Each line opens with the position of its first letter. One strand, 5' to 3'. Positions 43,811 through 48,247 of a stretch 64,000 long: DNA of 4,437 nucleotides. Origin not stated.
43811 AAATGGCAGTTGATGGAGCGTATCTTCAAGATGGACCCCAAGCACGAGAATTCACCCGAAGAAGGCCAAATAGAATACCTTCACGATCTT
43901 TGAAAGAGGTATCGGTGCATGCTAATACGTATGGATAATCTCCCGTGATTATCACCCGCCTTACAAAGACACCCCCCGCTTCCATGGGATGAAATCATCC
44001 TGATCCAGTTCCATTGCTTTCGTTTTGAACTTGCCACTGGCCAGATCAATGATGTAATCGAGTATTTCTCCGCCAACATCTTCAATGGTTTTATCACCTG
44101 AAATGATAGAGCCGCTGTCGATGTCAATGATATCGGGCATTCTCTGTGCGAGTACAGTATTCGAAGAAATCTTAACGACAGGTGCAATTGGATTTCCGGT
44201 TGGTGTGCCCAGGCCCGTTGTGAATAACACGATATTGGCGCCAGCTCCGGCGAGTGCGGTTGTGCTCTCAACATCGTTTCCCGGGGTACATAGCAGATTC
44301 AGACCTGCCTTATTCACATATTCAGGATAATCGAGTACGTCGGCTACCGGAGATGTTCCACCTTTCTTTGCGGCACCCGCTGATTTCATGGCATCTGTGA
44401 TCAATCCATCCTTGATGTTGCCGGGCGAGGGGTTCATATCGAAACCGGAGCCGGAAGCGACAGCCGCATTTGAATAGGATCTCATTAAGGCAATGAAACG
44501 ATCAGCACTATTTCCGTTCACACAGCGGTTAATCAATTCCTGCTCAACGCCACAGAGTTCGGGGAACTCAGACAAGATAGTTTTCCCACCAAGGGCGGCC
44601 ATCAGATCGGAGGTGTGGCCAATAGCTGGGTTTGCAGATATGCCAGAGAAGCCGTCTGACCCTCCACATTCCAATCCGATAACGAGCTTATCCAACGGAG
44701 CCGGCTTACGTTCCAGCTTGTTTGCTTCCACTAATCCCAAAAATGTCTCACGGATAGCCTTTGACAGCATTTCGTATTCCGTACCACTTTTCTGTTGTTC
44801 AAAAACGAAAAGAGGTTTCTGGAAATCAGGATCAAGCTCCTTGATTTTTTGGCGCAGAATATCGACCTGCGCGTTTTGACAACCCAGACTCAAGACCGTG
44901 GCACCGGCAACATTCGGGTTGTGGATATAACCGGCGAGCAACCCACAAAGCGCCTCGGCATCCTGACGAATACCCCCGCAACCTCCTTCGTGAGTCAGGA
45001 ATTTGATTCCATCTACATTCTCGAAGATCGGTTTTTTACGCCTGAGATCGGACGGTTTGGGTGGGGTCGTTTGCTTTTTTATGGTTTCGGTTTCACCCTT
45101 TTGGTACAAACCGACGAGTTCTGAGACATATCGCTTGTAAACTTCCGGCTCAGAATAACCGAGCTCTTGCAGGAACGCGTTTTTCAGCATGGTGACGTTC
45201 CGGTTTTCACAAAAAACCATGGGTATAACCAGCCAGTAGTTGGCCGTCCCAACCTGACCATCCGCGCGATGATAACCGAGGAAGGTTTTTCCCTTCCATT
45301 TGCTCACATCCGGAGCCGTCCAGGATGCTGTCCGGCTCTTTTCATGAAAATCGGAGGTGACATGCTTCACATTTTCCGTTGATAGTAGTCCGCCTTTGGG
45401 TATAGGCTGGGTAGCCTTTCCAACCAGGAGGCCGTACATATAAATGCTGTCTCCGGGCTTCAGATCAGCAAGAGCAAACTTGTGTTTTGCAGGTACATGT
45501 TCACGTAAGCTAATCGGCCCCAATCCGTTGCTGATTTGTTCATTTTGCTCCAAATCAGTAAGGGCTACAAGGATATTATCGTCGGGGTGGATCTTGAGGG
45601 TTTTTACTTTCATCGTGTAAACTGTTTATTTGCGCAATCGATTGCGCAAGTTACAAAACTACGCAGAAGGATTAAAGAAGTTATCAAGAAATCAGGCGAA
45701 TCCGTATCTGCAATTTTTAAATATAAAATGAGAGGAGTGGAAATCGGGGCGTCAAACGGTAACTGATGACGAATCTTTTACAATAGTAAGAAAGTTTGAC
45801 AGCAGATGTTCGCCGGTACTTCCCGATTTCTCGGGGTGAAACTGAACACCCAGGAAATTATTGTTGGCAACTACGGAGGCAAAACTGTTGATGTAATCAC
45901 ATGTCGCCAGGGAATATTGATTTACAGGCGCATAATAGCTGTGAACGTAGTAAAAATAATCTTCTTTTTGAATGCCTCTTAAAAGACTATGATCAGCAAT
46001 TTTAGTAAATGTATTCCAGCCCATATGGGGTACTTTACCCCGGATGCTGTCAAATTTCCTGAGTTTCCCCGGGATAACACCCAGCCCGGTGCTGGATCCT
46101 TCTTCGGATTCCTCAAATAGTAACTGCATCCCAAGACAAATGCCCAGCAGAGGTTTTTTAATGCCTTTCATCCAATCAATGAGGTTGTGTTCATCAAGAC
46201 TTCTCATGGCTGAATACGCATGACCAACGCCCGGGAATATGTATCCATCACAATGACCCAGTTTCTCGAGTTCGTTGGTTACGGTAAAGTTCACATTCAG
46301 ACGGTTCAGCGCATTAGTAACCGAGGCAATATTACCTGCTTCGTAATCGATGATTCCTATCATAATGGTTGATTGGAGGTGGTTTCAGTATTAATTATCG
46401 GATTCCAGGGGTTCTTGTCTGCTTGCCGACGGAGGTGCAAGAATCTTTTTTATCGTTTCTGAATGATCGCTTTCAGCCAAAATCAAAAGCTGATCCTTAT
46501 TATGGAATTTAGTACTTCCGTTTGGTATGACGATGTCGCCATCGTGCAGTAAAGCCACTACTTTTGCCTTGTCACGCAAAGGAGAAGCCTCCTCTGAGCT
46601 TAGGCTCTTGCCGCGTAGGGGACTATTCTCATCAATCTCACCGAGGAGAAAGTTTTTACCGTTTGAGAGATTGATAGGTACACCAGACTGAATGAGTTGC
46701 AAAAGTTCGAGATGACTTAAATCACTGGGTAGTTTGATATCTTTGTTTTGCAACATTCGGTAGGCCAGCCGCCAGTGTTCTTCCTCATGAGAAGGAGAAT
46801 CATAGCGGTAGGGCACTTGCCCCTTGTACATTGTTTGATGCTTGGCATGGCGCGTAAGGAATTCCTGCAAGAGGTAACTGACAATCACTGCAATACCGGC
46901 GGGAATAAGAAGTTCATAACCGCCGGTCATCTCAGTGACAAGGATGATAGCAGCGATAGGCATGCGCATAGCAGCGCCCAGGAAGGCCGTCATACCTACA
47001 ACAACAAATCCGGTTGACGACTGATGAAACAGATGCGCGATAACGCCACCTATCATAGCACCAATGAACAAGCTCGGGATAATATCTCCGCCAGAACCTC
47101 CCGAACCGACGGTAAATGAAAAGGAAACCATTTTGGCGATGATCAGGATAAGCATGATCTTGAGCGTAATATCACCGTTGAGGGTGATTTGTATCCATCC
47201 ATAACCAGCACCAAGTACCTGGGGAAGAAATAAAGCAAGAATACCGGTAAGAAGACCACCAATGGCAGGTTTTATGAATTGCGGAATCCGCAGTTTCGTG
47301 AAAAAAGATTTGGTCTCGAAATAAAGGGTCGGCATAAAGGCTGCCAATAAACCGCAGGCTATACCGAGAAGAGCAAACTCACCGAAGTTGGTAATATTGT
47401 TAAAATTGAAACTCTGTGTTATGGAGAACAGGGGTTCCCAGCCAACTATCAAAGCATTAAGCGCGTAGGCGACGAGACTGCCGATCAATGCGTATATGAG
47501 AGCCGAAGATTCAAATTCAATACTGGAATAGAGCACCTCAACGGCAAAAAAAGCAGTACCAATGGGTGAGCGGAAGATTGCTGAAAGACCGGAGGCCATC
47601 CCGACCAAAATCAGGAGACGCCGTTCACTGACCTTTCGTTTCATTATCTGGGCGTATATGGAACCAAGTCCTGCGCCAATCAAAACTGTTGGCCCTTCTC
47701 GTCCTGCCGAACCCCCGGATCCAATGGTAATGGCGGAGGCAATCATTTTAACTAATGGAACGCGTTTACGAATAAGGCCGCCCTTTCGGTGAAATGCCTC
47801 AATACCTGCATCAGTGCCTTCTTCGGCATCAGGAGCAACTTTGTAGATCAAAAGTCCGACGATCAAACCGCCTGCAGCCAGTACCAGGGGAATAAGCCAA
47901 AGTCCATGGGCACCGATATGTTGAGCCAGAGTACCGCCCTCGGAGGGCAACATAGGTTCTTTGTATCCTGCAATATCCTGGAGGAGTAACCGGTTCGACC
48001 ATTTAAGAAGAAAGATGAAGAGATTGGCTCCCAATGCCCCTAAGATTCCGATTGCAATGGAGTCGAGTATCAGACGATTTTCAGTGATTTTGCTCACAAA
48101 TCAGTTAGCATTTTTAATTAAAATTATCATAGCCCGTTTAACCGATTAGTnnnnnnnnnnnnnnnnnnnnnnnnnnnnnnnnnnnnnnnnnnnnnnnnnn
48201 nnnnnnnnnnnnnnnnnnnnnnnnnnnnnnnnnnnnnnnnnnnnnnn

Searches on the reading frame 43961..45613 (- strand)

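Call 30: search_protein_families(library=pfam, proteins=[window:43961-45613:-], max_evalue=0.00001)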
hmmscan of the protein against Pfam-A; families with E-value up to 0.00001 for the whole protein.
window:43961-45613:- (550 aa): 3 families
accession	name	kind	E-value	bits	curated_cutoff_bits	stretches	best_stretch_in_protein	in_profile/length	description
PF20629.2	GD_AH_C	-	1.7e-94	316.1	26.8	1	308-548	2-241/242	D-galactarate/Altronate dehydratase, C-terminal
PF04295.18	GD_AH_second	-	1.6e-37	129.1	27.3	1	113-297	1-135/136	D-galactarate dehydratase/Altronate hydrolase, second domain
PF08666.17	SAF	-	1.5e-06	29.1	21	1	12-82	1-62/63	SAF domain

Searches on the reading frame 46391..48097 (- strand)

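Call 30: search_protein_families(library=pfam, proteins=[window:46391-48097:-], max_evalue=0.00001)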
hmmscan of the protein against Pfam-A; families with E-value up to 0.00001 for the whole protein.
window:46391-48097:- (568 aa): 2 families
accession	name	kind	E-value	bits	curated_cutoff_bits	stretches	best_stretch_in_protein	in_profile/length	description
PF00654.25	Voltage_CLC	-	7.6e-93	311.9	24.8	1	76-410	1-344/346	Voltage gated chloride channel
PF02080.26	TrkA_C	-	3.4e-10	40.1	27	1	488-553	6-70/71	TrkA-C domain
